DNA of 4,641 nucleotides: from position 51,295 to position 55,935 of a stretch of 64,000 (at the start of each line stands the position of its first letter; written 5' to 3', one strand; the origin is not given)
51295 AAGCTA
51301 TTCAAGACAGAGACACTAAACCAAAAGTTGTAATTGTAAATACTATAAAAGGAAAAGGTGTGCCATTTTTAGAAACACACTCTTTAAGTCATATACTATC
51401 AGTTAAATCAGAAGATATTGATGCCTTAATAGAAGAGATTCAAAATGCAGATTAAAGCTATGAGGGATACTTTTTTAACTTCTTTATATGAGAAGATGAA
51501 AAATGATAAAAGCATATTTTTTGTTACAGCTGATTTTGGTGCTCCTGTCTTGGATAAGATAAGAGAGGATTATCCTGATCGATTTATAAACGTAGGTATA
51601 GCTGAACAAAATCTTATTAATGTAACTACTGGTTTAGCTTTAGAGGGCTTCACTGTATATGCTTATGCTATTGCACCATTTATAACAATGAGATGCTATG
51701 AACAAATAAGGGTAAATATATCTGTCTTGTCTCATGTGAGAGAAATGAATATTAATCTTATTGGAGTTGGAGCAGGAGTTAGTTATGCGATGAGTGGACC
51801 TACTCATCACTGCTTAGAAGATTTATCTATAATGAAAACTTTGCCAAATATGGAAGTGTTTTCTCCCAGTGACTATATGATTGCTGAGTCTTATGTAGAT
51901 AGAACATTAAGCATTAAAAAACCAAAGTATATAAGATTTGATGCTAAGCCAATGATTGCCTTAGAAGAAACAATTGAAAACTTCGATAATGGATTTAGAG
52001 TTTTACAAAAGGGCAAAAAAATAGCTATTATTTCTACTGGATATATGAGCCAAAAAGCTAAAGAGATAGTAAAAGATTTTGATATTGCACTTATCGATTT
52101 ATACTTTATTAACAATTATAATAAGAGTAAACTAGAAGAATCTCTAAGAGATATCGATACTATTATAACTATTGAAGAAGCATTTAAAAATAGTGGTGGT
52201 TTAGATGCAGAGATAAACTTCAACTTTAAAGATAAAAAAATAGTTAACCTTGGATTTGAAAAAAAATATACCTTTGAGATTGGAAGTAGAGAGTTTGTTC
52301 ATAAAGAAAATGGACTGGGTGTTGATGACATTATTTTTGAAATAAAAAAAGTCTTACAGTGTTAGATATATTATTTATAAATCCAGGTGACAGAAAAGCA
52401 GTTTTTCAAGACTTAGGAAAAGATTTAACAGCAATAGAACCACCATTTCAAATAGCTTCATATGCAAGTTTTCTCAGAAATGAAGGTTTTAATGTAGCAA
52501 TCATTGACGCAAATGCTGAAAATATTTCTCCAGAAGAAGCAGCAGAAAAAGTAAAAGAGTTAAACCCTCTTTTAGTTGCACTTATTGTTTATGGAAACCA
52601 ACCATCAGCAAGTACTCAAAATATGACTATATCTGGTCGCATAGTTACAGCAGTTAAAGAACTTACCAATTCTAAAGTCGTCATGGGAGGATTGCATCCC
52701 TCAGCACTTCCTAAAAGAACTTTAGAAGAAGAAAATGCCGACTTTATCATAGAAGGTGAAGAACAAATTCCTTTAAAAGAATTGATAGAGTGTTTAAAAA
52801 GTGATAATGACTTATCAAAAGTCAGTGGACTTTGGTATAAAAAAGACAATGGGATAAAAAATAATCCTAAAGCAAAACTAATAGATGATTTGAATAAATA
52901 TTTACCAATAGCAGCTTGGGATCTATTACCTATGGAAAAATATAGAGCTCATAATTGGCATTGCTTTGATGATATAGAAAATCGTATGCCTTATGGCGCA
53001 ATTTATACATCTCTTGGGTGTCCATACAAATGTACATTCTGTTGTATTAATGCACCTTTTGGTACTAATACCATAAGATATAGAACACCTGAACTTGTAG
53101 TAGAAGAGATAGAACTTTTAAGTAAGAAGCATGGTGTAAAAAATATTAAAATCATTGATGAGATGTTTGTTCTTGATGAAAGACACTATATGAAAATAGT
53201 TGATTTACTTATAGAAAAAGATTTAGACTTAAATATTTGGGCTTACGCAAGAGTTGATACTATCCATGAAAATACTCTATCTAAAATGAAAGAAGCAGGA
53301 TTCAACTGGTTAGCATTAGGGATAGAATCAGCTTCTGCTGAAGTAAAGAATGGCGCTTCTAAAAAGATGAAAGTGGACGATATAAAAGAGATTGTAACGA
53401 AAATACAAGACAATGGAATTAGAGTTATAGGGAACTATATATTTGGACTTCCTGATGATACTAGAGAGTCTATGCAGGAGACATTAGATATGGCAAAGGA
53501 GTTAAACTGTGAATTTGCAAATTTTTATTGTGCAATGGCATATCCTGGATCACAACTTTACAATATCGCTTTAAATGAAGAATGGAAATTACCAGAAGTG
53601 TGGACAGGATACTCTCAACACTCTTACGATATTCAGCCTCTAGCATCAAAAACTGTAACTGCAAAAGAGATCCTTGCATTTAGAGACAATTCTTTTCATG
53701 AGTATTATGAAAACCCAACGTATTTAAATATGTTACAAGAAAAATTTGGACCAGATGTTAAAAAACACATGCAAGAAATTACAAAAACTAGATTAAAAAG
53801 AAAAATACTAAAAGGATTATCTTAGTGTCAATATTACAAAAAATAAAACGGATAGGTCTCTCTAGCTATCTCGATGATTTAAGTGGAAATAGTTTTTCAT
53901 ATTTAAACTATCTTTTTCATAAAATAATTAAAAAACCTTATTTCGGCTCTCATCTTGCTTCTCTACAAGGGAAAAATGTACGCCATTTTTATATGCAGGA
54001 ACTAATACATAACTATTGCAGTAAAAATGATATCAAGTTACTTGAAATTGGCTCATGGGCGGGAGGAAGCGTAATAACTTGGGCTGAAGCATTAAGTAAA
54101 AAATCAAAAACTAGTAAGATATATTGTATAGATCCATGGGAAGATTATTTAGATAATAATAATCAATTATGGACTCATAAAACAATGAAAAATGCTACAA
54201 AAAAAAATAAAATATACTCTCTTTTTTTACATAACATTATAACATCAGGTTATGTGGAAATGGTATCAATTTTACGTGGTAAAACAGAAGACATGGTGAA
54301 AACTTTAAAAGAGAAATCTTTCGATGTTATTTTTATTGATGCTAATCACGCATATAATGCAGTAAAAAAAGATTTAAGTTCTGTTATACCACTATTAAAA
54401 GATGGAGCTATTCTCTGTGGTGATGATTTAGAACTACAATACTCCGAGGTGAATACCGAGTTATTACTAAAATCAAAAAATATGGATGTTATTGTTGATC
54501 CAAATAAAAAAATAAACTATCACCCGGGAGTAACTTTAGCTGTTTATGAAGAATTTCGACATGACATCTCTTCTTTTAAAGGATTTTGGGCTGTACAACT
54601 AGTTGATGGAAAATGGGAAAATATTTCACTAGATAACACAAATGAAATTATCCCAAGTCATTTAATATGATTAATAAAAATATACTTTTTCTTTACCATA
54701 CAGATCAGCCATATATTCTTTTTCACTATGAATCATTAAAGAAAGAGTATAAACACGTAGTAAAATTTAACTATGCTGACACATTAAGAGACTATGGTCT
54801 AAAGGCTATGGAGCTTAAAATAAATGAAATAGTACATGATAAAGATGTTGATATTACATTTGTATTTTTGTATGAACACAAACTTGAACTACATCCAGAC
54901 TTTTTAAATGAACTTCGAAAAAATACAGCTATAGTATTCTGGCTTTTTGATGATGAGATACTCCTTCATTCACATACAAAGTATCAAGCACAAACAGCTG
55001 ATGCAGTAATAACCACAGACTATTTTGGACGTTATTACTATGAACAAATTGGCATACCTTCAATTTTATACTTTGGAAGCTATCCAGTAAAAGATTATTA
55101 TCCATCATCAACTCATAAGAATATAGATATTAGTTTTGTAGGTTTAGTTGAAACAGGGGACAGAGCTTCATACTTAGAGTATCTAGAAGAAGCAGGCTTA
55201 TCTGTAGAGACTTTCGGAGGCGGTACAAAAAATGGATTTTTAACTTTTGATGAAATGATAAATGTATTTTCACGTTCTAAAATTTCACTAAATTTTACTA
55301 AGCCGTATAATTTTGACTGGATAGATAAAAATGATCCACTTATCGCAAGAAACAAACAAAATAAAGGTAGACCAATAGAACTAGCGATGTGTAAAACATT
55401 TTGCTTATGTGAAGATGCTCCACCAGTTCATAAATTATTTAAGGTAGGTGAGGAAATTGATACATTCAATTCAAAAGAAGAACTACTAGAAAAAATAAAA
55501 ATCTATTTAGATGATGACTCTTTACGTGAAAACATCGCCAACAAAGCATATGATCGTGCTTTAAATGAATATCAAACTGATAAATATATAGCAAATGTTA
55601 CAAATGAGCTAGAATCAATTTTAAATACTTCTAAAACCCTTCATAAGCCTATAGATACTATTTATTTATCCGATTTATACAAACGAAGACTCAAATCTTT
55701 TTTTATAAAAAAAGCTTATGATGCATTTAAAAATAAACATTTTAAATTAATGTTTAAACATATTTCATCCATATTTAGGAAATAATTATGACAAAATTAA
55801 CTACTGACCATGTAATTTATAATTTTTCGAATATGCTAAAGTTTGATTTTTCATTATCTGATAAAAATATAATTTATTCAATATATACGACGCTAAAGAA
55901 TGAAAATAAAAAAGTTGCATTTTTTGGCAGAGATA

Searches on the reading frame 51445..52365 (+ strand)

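Call 6: search_protein_families(library=pfam, proteins=[window:51445-52365:+])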
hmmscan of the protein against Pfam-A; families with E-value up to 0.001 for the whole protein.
window:51445-52365:+ (306 aa): 2 families
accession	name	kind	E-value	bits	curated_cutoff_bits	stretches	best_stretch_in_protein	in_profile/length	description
PF02779.29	Transket_pyr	-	2.4e-22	79.9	27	1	5-165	4-167/174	Transketolase, pyrimidine binding domain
PF02780.25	Transketolase_C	-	4.4e-07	30.3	25.9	1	185-260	4-83/124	Transketolase, C-terminal domain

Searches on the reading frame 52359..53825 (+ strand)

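Call 6: search_protein_families(library=pfam, proteins=[window:52359-53825:+])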
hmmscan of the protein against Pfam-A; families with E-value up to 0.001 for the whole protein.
window:52359-53825:+ (488 aa): 3 families
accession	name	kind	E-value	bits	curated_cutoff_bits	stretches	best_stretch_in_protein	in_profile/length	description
PF04055.27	Radical_SAM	-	4.3e-22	79.5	29.5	1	216-378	2-165/166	Radical SAM superfamily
PF02310.24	B12-binding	-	9.9e-19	67.8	32.1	1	26-142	11-120/121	B12 binding domain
PF01261.30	AP_endonuc_2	-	0.00071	19.8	31.1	0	309-398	3-91/249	Xylose isomerase-like TIM barrel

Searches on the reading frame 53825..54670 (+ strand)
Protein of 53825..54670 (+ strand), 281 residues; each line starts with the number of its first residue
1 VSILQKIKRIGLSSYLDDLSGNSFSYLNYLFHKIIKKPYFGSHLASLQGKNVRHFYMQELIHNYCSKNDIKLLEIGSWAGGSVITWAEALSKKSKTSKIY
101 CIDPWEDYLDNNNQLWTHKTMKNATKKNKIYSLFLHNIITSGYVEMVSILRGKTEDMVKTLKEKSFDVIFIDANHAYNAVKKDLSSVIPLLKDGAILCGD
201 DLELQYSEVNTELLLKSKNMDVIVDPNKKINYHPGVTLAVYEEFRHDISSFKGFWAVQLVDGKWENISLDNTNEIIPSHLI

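Call 6: search_protein_families(library=pfam, proteins=[window:53825-54670:+])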
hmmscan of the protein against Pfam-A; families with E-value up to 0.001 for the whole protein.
window:53825-54670:+ (281 aa): 3 families
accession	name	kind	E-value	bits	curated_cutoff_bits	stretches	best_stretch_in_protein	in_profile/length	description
PF13578.12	Methyltransf_24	-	1.2e-21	78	26.3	1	73-201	1-104/105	Methyltransferase domain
PF01596.23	Methyltransf_3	-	2.3e-05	24.3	22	1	71-237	47-188/204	O-methyltransferase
PF04989.18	RMNT_CmcI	-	0.00033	20.9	23.2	0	56-204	23-150/206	Rhamnosyl O-methyltransferase/CmcI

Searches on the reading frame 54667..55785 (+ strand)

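Call 6: search_protein_families(library=pfam, proteins=[window:54667-55785:+])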
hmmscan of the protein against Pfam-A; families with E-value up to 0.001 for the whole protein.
window:54667-55785:+ (372 aa): 1 family
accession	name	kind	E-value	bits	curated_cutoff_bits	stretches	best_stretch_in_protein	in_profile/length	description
PF13524.12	Glyco_trans_1_2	-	2.1e-20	73.6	25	1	177-309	14-140/144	Glycosyl transferase-like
